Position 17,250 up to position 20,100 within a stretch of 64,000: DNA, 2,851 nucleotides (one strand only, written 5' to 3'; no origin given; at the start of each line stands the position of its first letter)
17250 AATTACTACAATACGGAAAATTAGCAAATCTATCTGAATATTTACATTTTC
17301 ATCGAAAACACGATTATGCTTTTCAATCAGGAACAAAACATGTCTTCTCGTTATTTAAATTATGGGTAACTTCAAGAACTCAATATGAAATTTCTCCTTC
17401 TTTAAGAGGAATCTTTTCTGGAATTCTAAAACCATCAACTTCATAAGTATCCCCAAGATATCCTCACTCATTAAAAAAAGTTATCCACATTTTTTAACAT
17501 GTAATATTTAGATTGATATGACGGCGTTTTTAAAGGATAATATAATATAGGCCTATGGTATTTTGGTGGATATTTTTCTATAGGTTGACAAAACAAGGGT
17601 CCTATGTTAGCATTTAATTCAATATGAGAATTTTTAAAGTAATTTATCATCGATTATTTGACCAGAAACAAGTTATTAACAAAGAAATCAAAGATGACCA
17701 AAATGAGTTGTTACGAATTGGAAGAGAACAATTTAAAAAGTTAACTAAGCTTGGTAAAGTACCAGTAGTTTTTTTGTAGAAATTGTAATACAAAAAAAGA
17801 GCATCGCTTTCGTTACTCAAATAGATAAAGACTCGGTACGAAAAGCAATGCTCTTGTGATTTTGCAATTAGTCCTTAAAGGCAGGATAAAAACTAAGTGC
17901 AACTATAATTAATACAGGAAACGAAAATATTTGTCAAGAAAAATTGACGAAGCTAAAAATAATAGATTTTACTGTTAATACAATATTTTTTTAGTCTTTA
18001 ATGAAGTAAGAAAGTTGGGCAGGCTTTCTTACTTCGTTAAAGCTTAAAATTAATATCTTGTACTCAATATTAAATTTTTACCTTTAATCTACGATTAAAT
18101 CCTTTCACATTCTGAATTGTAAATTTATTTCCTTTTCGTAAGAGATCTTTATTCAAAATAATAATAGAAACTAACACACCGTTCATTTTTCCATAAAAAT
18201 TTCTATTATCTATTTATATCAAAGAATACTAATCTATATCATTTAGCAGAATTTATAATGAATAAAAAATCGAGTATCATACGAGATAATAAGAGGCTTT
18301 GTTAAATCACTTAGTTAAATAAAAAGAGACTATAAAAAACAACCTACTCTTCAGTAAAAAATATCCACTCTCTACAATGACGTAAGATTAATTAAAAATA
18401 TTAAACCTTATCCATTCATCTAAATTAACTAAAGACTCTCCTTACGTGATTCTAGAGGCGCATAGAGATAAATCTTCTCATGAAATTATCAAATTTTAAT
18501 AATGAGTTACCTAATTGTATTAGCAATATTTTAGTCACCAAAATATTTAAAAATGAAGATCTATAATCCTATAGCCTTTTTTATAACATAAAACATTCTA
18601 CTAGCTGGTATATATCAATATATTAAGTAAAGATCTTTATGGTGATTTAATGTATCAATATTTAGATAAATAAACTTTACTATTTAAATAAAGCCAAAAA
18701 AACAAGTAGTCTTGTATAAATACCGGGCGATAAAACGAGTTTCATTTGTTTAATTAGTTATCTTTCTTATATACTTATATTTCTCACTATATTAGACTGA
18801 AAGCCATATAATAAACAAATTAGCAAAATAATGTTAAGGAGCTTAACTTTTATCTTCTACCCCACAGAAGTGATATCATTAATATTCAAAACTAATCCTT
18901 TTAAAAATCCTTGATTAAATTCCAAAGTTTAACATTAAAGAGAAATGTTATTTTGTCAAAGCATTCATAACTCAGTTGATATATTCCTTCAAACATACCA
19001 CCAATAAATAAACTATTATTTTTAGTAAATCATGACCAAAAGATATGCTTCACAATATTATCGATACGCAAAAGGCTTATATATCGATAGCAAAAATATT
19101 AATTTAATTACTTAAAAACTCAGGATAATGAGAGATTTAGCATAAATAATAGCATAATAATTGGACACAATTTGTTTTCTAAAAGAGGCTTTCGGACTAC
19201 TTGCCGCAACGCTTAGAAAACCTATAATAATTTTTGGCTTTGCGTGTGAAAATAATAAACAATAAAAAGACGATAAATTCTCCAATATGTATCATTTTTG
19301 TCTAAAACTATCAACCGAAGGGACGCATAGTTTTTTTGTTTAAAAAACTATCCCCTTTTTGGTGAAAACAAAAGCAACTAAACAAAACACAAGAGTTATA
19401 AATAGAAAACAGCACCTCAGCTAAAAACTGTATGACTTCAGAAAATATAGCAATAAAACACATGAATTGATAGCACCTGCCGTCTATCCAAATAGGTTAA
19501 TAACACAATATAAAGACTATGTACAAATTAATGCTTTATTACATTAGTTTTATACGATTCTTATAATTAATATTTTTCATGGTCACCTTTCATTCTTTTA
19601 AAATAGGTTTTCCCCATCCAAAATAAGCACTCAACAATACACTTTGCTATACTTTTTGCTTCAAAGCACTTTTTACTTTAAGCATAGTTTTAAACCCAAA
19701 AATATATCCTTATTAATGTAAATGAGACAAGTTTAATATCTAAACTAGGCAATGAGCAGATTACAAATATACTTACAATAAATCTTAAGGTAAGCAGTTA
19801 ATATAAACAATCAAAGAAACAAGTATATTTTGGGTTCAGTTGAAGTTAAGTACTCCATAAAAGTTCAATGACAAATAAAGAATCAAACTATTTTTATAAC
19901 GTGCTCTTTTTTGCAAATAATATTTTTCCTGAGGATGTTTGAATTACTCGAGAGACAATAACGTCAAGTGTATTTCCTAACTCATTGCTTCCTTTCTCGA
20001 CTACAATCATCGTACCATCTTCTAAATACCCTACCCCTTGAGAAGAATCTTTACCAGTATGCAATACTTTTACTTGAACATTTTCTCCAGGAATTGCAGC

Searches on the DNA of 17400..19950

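Call 111: search_rna_families(source=window, start=17400, end=19950, threshold=evalue, max_evalue=0.1)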
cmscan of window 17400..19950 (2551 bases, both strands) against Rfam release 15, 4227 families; matches with E-value up to 0.1: 0.
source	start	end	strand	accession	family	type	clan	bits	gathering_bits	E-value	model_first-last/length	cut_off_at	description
